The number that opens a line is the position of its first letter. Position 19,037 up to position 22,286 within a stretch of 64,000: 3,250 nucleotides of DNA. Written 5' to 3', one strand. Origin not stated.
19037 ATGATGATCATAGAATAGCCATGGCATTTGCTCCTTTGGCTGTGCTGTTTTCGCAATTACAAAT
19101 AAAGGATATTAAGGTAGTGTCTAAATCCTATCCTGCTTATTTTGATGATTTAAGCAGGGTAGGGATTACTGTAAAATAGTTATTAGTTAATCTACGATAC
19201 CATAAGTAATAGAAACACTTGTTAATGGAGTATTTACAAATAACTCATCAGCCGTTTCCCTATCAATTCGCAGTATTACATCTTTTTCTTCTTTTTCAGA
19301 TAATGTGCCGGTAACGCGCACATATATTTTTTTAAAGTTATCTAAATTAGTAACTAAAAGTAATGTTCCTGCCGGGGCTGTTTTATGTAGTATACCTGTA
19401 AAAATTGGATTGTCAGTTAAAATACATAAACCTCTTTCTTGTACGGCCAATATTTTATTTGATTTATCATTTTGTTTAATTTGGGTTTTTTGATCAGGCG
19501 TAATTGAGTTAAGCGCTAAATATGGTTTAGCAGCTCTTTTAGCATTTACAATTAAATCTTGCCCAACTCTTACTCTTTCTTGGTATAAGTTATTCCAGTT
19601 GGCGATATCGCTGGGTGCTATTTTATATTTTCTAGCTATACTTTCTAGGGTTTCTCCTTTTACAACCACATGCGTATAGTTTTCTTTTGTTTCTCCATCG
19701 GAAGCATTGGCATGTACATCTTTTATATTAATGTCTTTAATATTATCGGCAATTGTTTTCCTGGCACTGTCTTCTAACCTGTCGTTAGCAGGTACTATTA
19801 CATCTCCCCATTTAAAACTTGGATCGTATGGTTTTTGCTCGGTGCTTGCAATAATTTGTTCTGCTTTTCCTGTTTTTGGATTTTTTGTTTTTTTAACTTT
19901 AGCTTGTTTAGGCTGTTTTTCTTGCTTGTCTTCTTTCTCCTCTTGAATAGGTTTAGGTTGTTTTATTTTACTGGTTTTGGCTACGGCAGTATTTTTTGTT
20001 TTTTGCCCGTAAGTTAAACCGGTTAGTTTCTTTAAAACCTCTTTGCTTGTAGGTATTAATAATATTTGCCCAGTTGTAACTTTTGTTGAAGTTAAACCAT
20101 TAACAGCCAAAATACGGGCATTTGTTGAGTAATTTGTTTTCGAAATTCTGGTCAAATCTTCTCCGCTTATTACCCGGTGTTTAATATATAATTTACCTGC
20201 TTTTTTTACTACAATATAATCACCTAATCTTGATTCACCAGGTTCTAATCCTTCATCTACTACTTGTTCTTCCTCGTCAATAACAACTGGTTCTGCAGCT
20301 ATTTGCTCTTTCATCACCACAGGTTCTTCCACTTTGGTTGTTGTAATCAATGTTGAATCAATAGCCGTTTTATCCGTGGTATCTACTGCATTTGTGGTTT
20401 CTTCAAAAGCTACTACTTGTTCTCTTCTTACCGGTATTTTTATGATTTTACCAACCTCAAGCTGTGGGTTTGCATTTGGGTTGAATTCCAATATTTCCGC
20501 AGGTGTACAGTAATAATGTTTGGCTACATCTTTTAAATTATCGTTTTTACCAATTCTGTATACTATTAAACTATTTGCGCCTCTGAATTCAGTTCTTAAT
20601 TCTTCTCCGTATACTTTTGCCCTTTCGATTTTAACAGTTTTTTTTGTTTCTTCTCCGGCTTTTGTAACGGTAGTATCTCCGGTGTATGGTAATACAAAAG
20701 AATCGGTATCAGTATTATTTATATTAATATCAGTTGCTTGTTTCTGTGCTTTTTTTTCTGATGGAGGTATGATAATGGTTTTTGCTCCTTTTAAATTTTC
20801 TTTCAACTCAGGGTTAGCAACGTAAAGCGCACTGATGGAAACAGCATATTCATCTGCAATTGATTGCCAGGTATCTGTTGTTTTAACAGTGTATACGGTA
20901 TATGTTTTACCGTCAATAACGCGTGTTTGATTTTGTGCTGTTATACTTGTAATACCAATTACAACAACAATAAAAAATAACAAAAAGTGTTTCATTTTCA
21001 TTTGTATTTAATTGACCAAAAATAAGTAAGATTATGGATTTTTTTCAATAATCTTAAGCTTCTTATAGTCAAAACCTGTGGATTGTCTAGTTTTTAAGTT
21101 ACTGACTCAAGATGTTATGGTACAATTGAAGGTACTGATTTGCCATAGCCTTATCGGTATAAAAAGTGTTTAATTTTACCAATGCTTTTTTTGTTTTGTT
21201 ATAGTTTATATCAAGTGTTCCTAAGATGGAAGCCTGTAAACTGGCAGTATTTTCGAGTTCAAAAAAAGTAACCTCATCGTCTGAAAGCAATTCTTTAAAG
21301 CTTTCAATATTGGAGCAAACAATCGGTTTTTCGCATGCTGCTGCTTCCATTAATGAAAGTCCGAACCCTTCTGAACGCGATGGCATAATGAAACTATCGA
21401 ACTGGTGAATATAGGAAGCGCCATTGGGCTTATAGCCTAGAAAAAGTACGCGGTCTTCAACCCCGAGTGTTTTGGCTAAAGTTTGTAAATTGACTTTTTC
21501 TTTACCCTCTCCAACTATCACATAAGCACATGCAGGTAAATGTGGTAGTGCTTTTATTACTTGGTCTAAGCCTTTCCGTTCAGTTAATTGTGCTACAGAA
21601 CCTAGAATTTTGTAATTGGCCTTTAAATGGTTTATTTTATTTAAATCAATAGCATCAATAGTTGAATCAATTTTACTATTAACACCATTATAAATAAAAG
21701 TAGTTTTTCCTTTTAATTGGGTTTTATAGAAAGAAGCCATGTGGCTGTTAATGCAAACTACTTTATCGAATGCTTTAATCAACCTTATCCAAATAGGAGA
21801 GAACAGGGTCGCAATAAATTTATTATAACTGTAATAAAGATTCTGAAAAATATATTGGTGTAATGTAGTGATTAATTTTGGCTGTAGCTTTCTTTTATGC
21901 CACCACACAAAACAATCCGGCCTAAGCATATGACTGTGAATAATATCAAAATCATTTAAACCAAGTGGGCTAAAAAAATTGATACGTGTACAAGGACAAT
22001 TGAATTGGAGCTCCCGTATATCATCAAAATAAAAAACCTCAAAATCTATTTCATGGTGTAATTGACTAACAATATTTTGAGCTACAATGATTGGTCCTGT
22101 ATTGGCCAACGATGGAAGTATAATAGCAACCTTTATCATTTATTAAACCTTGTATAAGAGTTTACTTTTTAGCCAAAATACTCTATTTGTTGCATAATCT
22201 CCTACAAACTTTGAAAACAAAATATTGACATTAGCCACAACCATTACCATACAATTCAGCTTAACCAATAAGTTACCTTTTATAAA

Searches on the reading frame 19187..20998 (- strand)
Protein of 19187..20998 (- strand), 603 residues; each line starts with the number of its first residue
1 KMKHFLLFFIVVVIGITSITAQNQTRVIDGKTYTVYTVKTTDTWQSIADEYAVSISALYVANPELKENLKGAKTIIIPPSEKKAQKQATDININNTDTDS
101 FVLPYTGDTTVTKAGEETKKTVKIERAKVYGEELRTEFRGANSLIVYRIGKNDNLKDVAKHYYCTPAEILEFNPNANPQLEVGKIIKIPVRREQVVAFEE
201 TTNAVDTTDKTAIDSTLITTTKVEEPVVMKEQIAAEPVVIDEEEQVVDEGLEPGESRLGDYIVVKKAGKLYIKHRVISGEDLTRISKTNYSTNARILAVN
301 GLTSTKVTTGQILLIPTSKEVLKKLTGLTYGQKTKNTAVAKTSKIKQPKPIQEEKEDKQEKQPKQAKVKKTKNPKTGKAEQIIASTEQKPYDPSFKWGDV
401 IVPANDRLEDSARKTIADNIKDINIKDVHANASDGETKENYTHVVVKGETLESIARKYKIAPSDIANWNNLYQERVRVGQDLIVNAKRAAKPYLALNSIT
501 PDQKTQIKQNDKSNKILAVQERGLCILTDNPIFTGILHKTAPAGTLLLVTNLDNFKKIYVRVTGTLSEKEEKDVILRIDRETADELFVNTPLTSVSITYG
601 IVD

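Call 55: search_protein_families(library=pfam, proteins=[window:19187-20998:-], max_evalue=0.000001)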
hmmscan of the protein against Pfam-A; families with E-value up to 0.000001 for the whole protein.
window:19187-20998:- (603 aa): 3 families
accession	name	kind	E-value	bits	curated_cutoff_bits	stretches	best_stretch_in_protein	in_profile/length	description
PF01476.26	LysM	-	2.7e-32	110.9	20.9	1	443-484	1-42/43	LysM domain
PF23446.1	LysM1_NFP_LYK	-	8.5e-08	33.4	36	0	281-317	17-55/60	NFP/LYK LysM1 domain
PF23473.1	LysM3_LYK4_5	-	2.6e-07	31.1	29.3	0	36-62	5-31/48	LYK4/5 LysM3 domain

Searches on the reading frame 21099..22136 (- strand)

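Call 55: search_protein_families(library=pfam, proteins=[window:21099-22136:-], max_evalue=0.000001)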
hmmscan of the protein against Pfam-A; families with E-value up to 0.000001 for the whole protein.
window:21099-22136:- (345 aa): 4 families
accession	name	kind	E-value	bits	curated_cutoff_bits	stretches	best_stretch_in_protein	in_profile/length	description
PF00534.26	Glycos_transf_1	-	1.6e-31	109.6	26.4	1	167-303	7-151/172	Glycosyl transferases group 1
PF13692.12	Glyco_trans_1_4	-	1.6e-24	87.3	27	1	176-305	2-137/142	Glycosyl transferases group 1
PF13439.12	Glyco_transf_4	-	5.3e-13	49.8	28.5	1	61-153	71-167/170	Glycosyltransferase Family 4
PF20706.3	GT4-conflict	-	2.4e-07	30.5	26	1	240-287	273-323/385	Family 4 Glycosyltransferase in conflict systems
